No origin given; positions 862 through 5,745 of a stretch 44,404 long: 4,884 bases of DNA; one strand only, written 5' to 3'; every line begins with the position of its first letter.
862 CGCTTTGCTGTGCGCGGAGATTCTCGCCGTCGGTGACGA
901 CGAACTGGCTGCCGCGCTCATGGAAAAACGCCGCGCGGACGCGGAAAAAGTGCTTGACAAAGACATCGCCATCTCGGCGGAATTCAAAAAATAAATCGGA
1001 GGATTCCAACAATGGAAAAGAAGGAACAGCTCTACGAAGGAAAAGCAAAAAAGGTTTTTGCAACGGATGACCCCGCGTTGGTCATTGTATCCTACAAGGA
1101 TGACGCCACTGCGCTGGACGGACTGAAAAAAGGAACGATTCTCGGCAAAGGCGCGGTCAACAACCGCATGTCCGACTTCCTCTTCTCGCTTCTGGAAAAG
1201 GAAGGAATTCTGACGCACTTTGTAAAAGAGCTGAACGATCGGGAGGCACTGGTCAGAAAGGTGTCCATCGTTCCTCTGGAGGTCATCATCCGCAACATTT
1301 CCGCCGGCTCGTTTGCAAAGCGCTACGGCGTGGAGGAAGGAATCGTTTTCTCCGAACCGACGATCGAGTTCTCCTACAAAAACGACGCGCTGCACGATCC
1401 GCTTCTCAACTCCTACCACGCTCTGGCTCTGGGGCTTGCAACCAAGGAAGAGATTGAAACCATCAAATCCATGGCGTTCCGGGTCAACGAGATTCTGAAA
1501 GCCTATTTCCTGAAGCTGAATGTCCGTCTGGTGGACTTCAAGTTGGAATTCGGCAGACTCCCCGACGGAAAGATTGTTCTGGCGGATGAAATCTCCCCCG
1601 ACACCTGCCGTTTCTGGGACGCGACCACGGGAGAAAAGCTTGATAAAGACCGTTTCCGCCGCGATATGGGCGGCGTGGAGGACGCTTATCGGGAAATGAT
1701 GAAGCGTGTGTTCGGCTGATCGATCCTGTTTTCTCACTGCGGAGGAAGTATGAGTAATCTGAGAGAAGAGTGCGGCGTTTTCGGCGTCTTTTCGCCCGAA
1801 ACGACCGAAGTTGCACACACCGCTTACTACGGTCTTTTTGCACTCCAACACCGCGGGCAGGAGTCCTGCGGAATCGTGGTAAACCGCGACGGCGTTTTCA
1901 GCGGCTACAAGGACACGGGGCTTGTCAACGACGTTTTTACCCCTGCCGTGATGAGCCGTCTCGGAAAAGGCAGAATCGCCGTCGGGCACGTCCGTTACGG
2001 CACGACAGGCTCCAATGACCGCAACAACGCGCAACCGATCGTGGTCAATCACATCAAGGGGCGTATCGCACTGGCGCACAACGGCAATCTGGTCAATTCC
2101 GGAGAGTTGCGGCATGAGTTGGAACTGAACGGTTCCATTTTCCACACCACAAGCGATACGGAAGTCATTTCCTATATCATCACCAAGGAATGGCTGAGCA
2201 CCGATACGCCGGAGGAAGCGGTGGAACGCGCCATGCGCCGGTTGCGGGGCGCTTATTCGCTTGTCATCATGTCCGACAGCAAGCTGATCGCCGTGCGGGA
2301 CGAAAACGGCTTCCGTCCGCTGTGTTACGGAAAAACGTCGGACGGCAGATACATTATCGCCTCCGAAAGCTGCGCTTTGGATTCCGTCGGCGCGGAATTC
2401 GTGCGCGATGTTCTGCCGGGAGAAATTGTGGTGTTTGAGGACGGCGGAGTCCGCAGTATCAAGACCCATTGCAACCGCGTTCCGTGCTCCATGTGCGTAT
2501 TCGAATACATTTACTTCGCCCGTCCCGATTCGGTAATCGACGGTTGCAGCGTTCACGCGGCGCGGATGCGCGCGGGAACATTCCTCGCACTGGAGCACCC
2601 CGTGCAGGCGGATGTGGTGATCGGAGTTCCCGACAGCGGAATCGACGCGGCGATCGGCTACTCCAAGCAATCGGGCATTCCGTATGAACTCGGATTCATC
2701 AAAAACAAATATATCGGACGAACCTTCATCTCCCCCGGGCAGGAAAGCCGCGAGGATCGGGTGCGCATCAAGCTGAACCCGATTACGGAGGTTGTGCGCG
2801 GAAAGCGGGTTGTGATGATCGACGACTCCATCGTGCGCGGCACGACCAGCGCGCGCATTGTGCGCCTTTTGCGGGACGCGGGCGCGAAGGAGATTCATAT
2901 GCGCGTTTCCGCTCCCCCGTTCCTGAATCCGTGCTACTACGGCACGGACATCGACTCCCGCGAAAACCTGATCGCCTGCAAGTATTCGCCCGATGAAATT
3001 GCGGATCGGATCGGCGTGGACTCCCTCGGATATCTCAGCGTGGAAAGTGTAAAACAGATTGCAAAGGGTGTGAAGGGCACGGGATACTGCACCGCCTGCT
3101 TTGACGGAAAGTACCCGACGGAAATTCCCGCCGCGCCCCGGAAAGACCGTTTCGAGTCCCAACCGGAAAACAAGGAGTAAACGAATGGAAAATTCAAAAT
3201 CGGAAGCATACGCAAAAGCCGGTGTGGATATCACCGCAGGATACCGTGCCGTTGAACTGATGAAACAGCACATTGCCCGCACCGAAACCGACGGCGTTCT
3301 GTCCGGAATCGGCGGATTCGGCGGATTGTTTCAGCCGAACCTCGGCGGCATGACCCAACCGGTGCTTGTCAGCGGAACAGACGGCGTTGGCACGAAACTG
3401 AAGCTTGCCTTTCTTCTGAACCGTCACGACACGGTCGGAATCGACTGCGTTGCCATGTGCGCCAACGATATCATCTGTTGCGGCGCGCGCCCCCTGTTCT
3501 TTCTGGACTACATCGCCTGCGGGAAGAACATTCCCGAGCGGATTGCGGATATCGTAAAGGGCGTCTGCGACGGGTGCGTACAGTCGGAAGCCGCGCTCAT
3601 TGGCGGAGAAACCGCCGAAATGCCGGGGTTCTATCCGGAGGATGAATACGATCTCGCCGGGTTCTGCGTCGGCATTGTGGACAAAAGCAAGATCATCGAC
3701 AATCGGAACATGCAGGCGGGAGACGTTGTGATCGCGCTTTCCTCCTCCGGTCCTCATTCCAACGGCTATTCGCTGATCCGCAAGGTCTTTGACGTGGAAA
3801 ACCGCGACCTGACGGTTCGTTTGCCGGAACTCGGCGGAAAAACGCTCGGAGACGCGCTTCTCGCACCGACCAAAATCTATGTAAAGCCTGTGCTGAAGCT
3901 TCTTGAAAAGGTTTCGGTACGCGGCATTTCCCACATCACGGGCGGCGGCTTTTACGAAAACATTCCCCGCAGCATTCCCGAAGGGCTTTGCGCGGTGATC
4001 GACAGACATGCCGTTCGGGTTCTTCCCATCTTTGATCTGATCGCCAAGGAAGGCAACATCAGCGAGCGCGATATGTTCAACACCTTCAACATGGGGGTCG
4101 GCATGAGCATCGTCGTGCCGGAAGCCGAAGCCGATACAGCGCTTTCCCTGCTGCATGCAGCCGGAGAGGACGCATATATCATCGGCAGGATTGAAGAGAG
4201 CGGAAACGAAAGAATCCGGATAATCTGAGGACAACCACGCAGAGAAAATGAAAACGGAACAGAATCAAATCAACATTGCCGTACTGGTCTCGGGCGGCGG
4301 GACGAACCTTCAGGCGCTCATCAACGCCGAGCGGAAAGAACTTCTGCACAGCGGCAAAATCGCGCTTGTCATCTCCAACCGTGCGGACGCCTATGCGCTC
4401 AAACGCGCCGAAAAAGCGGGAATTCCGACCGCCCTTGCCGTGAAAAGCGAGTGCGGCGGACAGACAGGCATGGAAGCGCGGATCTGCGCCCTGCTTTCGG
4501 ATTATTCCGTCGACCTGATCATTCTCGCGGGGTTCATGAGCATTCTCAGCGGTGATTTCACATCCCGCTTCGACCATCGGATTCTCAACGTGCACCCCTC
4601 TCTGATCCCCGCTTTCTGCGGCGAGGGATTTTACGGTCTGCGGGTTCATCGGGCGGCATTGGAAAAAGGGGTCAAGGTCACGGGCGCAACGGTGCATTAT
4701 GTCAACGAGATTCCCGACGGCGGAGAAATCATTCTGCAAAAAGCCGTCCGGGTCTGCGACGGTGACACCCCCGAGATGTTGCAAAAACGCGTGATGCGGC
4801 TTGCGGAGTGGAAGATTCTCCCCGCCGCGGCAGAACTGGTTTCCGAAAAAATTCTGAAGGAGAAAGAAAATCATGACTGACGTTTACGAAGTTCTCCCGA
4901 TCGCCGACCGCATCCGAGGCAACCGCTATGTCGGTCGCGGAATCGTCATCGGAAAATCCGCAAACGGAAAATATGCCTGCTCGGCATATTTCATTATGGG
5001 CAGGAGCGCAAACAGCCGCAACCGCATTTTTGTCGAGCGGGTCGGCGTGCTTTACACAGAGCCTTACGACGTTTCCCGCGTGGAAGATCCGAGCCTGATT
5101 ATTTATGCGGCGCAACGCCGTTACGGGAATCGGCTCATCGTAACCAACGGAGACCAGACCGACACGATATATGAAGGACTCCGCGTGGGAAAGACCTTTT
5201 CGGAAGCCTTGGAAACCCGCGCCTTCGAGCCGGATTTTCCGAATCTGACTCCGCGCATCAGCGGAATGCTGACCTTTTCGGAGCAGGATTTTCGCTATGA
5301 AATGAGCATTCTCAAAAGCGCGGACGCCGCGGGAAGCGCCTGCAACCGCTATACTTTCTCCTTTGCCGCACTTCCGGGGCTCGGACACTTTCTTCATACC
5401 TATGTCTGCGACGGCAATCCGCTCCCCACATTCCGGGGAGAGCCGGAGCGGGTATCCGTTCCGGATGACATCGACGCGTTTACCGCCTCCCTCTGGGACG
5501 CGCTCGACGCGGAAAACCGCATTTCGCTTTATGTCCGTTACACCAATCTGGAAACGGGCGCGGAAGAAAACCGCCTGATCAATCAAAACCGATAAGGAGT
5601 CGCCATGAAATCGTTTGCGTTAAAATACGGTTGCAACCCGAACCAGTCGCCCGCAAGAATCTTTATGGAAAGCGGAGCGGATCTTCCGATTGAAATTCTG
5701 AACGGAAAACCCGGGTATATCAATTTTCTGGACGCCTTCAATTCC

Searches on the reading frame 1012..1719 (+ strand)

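Call 97: search_protein_families(library=pfam, proteins=[window:1012-1719:+], max_evalue=0.00001)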
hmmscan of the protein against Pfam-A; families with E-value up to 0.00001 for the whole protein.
window:1012-1719:+ (235 aa): 1 family
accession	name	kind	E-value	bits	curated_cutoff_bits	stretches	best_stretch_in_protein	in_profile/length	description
PF01259.24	SAICAR_synt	-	1.9e-88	296.6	20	1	6-232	1-232/233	SAICAR synthetase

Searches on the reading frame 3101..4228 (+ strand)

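Call 97: search_protein_families(library=pfam, proteins=[window:3101-4228:+], max_evalue=0.00001)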
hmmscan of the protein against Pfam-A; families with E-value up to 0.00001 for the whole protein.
window:3101-4228:+ (375 aa): 2 families
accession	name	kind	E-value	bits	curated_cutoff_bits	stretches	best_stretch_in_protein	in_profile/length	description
PF02769.27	AIRS_C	-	5.6e-36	124.5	23.1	1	205-373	1-154/156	AIR synthase related protein, C-terminal domain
PF00586.29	AIRS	-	1.6e-25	90.1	24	1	88-193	14-112/112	AIR synthase related protein, N-terminal domain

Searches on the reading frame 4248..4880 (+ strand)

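Call 97: search_protein_families(library=pfam, proteins=[window:4248-4880:+], max_evalue=0.00001)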
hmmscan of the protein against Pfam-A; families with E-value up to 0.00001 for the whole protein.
window:4248-4880:+ (210 aa): 1 family
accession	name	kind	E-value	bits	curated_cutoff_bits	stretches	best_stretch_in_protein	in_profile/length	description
PF00551.24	Formyl_trans_N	-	4.2e-50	170.5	26.1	1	9-193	2-179/181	Formyl transferase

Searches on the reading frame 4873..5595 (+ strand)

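Call 97: search_protein_families(library=pfam, proteins=[window:4873-5595:+], max_evalue=0.00001)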
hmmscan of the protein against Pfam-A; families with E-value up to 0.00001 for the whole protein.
window:4873-5595:+ (240 aa): 1 family
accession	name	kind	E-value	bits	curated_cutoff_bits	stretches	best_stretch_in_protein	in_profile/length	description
PF07826.16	IMP_cyclohyd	-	2.2e-56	191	28.1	1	19-225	1-189/192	IMP cyclohydrolase-like protein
